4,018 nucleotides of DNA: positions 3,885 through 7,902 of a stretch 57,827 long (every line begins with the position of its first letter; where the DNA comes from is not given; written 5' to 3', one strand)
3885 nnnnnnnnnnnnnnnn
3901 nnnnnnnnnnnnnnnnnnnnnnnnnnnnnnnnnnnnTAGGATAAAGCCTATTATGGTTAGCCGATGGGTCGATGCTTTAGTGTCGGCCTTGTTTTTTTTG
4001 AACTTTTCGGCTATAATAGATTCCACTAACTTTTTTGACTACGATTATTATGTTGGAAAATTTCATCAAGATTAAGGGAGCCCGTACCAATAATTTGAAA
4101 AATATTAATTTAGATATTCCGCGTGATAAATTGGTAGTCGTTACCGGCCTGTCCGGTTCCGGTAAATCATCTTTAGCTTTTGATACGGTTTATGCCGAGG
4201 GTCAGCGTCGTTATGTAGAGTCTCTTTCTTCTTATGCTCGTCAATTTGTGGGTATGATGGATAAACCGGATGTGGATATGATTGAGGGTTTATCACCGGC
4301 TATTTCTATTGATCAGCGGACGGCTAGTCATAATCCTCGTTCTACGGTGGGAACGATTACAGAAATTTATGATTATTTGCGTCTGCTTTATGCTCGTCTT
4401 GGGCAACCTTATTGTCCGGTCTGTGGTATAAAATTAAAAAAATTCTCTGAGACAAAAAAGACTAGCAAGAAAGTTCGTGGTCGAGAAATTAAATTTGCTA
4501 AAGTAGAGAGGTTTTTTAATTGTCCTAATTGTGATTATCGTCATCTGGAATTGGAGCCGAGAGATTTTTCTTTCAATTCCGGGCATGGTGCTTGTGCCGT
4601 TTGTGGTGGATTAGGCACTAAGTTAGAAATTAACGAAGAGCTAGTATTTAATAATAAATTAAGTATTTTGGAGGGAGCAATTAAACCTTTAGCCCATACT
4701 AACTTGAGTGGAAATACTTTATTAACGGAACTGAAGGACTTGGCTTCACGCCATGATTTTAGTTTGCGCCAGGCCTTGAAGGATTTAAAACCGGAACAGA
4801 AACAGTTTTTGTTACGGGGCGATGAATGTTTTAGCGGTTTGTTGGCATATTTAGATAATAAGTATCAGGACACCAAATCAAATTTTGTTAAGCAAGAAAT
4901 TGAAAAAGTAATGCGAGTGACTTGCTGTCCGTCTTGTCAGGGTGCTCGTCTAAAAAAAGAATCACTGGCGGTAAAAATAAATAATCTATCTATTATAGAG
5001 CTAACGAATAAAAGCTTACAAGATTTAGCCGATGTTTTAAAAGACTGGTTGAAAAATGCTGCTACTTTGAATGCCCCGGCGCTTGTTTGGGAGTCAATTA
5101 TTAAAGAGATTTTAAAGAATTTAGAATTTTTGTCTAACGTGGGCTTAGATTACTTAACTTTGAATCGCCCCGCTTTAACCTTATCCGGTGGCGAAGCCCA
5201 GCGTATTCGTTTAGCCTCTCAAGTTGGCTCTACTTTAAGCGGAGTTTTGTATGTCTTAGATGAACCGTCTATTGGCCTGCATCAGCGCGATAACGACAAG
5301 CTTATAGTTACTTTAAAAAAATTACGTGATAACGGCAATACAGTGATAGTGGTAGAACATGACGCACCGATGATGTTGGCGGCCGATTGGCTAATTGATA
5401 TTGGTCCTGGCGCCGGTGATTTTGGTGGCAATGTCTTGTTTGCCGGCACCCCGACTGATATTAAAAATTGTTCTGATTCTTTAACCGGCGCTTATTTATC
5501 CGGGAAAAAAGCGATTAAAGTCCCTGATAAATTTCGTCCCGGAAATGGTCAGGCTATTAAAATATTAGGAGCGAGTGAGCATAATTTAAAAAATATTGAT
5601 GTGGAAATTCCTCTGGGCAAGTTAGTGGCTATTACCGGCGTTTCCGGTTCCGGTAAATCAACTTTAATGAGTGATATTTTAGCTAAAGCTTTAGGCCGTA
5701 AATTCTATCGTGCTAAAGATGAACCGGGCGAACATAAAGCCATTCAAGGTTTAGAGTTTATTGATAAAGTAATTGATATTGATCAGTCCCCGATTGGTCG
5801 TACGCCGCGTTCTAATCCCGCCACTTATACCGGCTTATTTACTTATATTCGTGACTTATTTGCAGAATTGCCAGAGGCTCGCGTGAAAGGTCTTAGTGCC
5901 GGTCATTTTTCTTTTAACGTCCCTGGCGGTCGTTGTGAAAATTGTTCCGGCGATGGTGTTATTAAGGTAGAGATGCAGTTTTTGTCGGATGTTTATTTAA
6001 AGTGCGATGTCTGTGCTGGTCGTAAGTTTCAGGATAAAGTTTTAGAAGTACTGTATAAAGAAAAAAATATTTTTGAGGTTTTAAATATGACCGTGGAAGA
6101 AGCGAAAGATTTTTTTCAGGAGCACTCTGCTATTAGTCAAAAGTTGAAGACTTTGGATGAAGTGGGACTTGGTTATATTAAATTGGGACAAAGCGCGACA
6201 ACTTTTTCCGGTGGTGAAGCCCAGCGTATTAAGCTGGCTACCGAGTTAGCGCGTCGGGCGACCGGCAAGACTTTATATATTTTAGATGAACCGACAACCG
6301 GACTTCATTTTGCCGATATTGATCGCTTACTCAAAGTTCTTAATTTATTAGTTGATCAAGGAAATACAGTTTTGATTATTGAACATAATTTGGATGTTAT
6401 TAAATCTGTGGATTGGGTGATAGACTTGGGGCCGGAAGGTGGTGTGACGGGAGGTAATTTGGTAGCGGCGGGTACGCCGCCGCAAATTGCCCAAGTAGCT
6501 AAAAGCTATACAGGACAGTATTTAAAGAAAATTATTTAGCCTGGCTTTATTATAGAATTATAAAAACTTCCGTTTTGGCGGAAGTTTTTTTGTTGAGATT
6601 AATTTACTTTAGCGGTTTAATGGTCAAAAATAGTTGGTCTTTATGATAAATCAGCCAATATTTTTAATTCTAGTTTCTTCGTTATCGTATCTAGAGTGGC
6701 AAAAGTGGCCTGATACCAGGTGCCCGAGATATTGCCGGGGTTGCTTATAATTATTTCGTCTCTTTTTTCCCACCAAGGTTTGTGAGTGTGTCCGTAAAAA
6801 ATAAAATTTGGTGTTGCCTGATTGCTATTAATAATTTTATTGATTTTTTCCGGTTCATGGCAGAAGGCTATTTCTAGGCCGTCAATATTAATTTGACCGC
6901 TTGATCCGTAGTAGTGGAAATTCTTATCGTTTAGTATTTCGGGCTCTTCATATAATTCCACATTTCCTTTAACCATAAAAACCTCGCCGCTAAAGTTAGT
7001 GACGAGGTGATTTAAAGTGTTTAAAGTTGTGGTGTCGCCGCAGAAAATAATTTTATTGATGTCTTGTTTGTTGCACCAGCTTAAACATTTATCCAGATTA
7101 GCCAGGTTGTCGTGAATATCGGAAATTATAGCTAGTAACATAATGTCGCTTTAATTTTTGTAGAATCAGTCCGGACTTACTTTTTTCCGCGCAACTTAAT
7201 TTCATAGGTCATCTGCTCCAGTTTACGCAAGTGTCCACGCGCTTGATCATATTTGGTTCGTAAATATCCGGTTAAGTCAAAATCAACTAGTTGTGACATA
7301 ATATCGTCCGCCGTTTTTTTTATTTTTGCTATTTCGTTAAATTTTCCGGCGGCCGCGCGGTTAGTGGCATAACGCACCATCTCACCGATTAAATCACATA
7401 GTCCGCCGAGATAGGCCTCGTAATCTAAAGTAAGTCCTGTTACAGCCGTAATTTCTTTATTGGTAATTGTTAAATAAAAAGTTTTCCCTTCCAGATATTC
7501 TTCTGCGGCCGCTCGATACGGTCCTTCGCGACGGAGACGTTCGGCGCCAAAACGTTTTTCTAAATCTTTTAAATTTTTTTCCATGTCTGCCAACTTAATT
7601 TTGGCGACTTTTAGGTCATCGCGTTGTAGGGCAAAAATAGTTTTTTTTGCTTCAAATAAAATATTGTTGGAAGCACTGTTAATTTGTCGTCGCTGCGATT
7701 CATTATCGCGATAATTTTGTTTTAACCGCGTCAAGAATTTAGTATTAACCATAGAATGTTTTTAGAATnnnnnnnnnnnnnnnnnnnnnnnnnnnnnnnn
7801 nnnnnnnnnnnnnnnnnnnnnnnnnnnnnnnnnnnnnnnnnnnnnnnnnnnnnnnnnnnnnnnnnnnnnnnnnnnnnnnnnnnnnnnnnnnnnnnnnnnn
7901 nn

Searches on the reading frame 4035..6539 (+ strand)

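Call 9: search_protein_families(library=pfam, proteins=[window:4035-6539:+], max_evalue=0.001)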
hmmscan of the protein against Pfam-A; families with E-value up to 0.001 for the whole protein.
window:4035-6539:+ (834 aa): 18 families
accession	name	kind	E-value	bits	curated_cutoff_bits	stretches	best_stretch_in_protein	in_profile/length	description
PF00005.33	ABC_tran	-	5.1e-24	85.9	25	2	663-755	54-137/137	ABC transporter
PF17755.6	UvrA_DNA-bind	-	1.9e-13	51.1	23.2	1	202-291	4-110/110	UvrA DNA-binding domain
PF02463.25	SMC_N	-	1.1e-10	41.7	40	0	279-456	135-211/220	RecF/RecN/SMC N terminal domain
PF13191.12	AAA_16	-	1.4e-07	32.6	32.6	0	529-567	25-63/167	AAA ATPase domain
PF13555.12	AAA_29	-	3.6e-07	30.3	27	0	522-545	16-39/61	P-loop containing region of AAA domain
PF13481.12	AAA_25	-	5.4e-07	29.9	27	0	525-557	30-63/195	AAA domain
PF13304.12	AAA_21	-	7.1e-07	30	27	0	724-772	238-286/304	AAA domain, putative AbiEii toxin, Type IV TA system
PF20703.3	nSTAND1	-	5.4e-06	26.7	27.1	0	17-57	19-59/379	Novel STAND NTPase 1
PF03193.22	RsgA_GTPase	-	9.9e-06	25.9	30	0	512-567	91-146/174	RsgA GTPase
PF13238.12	AAA_18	-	2.2e-05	25.3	29.4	0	531-555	1-24/128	AAA domain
PF20720.3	nSTAND3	-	2.3e-05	24.6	27.2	0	529-557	18-48/155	Novel STAND NTPase 3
PF13671.12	AAA_33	-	8.5e-05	23.3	27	0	530-550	1-21/143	AAA domain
PF13401.12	AAA_22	-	0.00012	22.9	27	0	529-553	6-30/130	AAA domain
PF13173.12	AAA_14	-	0.00019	21.9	27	0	529-564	3-40/129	AAA domain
PF13476.12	AAA_23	-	0.00021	22.4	27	0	525-574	15-64/201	AAA domain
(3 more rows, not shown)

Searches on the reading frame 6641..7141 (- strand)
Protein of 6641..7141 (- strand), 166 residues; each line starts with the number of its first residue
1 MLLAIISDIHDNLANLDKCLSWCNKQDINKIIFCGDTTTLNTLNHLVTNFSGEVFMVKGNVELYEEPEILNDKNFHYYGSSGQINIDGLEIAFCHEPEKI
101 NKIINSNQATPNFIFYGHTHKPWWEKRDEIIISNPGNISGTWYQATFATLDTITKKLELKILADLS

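Call 9: search_protein_families(library=pfam, proteins=[window:6641-7141:-], max_evalue=0.001)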
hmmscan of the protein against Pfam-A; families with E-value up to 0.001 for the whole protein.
window:6641-7141:- (166 aa): 2 families
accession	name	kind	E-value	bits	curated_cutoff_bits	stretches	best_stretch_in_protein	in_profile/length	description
PF12850.12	Metallophos_2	-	4.9e-26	92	27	1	1-152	1-151/154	Calcineurin-like phosphoesterase superfamily domain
PF00149.33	Metallophos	-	2.2e-10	41.7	21.5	1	1-126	1-142/191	Calcineurin-like phosphoesterase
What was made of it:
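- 6641..7141 (-): Downstream metallophosphoesterase gene (166 aa). Pfam PF12850 (call 9).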

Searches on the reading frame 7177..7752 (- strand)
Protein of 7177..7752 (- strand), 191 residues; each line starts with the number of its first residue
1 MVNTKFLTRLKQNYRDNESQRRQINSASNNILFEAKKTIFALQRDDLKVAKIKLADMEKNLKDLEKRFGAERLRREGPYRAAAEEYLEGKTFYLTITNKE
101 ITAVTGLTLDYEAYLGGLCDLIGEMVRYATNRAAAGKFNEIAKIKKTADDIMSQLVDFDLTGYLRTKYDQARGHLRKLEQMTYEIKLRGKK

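Call 9: search_protein_families(library=pfam, proteins=[window:7177-7752:-], max_evalue=0.001)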
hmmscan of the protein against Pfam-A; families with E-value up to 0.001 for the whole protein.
window:7177-7752:- (191 aa): 1 family
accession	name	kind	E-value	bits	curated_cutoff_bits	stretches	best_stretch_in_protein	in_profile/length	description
PF01997.21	Translin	-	2.2e-19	70.7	25.9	1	20-189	2-205/205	Translin family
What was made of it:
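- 7177..7752 (-): Downstream translin-family gene (191 aa), 16 nt after the ATPase stop. Pfam PF01997 (call 9).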
